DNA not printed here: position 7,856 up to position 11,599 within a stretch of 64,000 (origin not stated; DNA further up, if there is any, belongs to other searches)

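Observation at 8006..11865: Operon of a 63-aa basic protein, tatA and an 1147-aa GH18-like/CE4/GT2 fusion (all-in-one PNAG-type synthase-deacetylase-hydrolase)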

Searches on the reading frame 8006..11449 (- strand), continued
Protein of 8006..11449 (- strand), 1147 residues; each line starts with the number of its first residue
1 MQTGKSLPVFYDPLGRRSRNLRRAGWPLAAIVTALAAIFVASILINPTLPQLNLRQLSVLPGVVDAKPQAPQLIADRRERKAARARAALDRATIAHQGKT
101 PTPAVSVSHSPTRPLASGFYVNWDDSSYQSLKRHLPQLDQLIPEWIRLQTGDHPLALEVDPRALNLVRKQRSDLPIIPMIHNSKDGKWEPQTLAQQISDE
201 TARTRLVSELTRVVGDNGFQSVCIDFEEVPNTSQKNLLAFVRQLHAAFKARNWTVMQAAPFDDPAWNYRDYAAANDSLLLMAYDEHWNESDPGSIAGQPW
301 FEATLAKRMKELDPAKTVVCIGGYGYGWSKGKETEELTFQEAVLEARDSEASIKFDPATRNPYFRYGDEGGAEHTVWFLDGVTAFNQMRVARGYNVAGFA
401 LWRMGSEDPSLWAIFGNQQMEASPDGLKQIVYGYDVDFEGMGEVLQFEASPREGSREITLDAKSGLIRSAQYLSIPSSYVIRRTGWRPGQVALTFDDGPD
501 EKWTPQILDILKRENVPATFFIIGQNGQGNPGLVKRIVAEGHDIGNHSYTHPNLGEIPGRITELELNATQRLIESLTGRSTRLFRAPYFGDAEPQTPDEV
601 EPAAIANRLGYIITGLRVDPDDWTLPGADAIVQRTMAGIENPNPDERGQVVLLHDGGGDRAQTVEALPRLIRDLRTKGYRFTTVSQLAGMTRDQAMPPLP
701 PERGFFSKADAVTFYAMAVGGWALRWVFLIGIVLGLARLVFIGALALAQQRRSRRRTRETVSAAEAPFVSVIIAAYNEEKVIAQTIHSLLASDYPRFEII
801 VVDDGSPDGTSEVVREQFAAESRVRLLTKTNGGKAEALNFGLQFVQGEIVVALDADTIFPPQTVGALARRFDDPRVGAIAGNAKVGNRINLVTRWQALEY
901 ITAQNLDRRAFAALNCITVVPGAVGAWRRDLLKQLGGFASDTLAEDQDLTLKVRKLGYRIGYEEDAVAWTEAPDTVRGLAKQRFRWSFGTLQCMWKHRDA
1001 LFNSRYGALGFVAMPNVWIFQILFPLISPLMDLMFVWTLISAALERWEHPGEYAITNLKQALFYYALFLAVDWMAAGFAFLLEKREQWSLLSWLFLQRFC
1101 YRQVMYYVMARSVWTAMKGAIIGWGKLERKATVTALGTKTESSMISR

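Call 70: predict_structure(alignment_id=A1)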
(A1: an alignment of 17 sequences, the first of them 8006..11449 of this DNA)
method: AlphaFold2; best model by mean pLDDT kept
length: 1147 residues; sequences in the alignment: 17
mean_pLDDT: 69.1   pTM: 0.45
mean pLDDT of the five models: 69.1, 63.3, 61.9, 60.0, 58.1
residues with pLDDT >= 90: 200; 70-90: 420; 50-70: 297; < 50: 230
segments of 3 or more residues with pLDDT < 50: 1-29, 39-111, 550-560, 590-592, 618-621, 703-711, 713-722, 759-763, 887-889, 917-922, 1001-1004, 1007-1016, 1048-1057, 1095-1097, 1111-1147
pLDDT, mean of each block of 10 residues (from residue 1): 29 33 46 54 36 24 28 35 43 37 28 81 79 87 93 88 85 92 83 92 94 91 91 90 96 93 88 94 73 86 94 93 82 81 82 90 88 89 90 90 87 73 81 54 69 83 88 74 72 81 88 92 74 86 76 39 61 78 71 53 74 66 62 80 72 67 86 91 88 82 46 47 53 58 63 56 66 78 83 88 76 83 84 74 86 77 82 78 59 56 63 52 71 75 56 70 74 58 56 54 49 50 54 59 50 43 60 58 53 50 50 44 32 31 28
secondary structure, 60 per line:
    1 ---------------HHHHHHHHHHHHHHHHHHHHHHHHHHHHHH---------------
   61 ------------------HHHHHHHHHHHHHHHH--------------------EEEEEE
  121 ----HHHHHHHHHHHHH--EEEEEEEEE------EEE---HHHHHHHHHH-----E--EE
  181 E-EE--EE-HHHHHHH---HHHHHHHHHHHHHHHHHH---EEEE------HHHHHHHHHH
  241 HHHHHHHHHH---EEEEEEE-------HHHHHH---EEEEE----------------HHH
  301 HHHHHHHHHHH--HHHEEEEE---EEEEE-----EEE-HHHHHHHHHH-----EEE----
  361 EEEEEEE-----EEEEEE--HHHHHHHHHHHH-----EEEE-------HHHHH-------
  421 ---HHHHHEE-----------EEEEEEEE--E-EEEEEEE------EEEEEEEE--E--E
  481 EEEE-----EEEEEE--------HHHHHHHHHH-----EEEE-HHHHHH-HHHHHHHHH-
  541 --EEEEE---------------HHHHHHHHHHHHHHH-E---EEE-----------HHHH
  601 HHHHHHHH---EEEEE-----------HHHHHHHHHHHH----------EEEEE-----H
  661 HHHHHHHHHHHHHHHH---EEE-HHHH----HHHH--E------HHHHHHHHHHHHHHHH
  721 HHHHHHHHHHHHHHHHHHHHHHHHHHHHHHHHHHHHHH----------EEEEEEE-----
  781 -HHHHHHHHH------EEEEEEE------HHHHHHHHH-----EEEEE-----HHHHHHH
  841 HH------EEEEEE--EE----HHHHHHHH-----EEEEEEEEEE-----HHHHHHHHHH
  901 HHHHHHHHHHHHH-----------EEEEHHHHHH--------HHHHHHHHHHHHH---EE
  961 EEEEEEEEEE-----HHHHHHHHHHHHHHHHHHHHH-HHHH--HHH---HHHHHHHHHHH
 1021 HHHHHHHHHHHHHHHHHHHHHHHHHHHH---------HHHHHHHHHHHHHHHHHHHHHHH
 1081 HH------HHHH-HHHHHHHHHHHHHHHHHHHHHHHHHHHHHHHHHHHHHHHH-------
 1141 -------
elements in order (helices of 4 or more, strands of 3 or more residues): H16-45 H79-94 E115-120 H125-137 E140-148 E155-157 H161-170 E179-181 H190-196 H200-217 E221-224 H231-250 E254-260 H268-273 E277-281 H298-311 E317-321 E325-329 E335-337 H339-348 E354-356 E361-367 E373-378 H381-392 E398-401 H409-413 H424-428 E442-449 E454-460 E467-474 E480-484 E490-495 H504-513 E519-522 H524-529 H531-539 E543-547 H563-577 E583-585 H597-608 E612-616 H628-639 E650-654 H660-676 E680-682 H684-687 H692-695 H705-758 E769-775 H782-790 E797-803 H810-818 E824-828 H834-842 E849-854 H863-870 E876-885 H891-913 E925-928 H929-934 H943-955 E959-970 H976-996 H998-1001 H1010-1048 H1058-1082 H1089-1092 H1094-1133
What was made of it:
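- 9206..9316 (-): Residues 712-748: TM2, followed by the cytoplasmic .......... stretch. Long helix 705-758 in the model (call 70).
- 8051..8425 (-): Residues 1009-1133: C-terminal membrane helices (presumed polymer channel). Helices 1010-1048, 1058-1082 and 1094-1133 in the model, at low confidence (call 70).
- Inter-domain geometry in the model is unreliable (pTM 0.45, call 70).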

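Call 72: fold_search(model_id=the predicted structure, library=pdb)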
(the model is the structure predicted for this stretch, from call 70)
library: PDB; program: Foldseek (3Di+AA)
matches with E <= 10: 1868; with E <= 0.001: 520
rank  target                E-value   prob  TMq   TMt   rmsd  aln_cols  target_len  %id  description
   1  4s3j_C                2.2e-23  1.00  0.24  0.60   3.6       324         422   19  Crystal structure of the Bacillus cereus spore cortex-lytic enzyme SleL (released 2015-08-19)
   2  4s3j_A                7.2e-23  1.00  0.24  0.59   3.7       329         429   18  Crystal structure of the Bacillus cereus spore cortex-lytic enzyme SleL (released 2015-08-19)
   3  4s3j_B                1.0e-22  1.00  0.24  0.58   3.6       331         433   19  Crystal structure of the Bacillus cereus spore cortex-lytic enzyme SleL (released 2015-08-19)
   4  4s3k                  1.6e-22  1.00  0.25  0.62   5.8       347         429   16  Crystal structure of the Bacillus megaterium QM B1551 spore cortex-lytic enzyme SleL (released 2015-08-19)
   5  5jh8                  3.3e-22  1.00  0.25  0.85   3.0       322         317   23  Crystal structure of chitinase from Chromobacterium violaceum ATCC 12472 (released 2016-05-25)
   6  4wiw_A                2.5e-21  1.00  0.24  0.72   4.0       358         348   24  Crystal structure of C-terminal domain of putative chitinase from Desulfitobacterium hafniense DCB-2 (released 2014-10-08)
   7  4wiw_D                1.1e-20  1.00  0.23  0.70   4.4       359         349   24  Crystal structure of C-terminal domain of putative chitinase from Desulfitobacterium hafniense DCB-2 (released 2014-10-08)
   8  3cz8_B                3.2e-20  1.00  0.21  0.76   2.8       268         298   25  Crystal structure of putative sporulation-specific glycosylase ydhD from Bacillus subtilis (released 2008-05-27)
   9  3cz8_A                8.3e-20  1.00  0.21  0.76   2.7       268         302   25  Crystal structure of putative sporulation-specific glycosylase ydhD from Bacillus subtilis (released 2008-05-27)
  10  4q6t                  1.0e-19  1.00  0.24  0.76   3.9       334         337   20  The crystal structure of a class V chitininase from Pseudomonas fluorescens Pf-5 (released 2014-05-07)
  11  7sp8_A                1.9e-18  1.00  0.26  0.56  13.4       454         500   19  Chlorella virus Hyaluronan Synthase bound to UDP-GlcNAc (released 2022-04-06)
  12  9yq4_A                6.2e-18  1.00  0.24  0.52  17.5       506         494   18  Chlorella virus hyaluronan synthase bound to a proofreading UDP-GlcA (released 2025-12-10)
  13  8smm_A                7.3e-18  1.00  0.24  0.52  18.0       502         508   17  Xenopus laevis hyaluronan synthase 1 (released 2024-05-01)
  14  3bxw_B                7.7e-18  1.00  0.23  0.68   4.2       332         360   18  Crystal Structure of Stabilin-1 Interacting Chitinase-Like Protein, SI-CLP (released 2009-01-20)
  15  8sne_A                7.7e-18  1.00  0.25  0.55  17.4       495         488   18  Chlorella virus Hyaluronan Synthase bound to GlcA extended GlcNAc primer and UDP (released 2024-05-01)
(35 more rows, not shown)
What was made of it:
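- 8450..9157 (-): Residues 765-1000: cytoplasmic processive GT2 domain (DDGS, DAD, AED, QRFRW). Foldseek best membrane GT2 matches are hyaluronan synthases (call 72).
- On GH18 glycoside hydrolases: Domain pLDDT is 80-95 (calls 70, 72).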

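Call 77: get_annotated_region(hit=H39, flank=1500)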
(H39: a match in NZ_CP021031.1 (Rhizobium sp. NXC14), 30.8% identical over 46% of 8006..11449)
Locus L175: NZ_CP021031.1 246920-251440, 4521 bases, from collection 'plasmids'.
description: Rhizobium sp. NXC14 plasmid pRspNXC14a, complete sequence
organism: Rhizobium sp. NXC14 (NCBI taxid 1981173)
taxonomy: Bacteria; Pseudomonadota; Alphaproteobacteria; Hyphomicrobiales; Rhizobiaceae; Rhizobium; Rhizobium sp. NXC14
host: -; source: Phaseolus vulgaris,cell culture; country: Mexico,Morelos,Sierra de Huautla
typing (MOB-suite, as given by PLSDB): conjugative; replicon rep_cluster_287; relaxase MOBP,MOBQ; mating-pair formation MPF_T
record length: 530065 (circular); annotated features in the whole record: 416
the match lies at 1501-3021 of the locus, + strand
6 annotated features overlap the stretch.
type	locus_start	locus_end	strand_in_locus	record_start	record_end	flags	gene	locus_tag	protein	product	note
CDS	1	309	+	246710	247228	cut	-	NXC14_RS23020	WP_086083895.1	helix-turn-helix transcriptional regulator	-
CDS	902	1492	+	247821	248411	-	-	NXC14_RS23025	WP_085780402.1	NodA family N-acyltransferase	-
CDS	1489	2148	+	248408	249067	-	nodB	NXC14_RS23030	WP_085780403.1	chitooligosaccharide deacetylase NodB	GO:0009877 - nodulation [Evidence IEA]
CDS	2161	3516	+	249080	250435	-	nodC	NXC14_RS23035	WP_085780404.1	chitooligosaccharide synthase NodC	GO:0009877 - nodulation [Evidence IEA]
CDS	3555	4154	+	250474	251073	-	nodS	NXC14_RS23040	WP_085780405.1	nodulation methyltransferase NodS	GO:0009312 - oligosaccharide biosynthetic process [Evidence IEA]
CDS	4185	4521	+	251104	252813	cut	nodU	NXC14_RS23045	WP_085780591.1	nodulation protein NodU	-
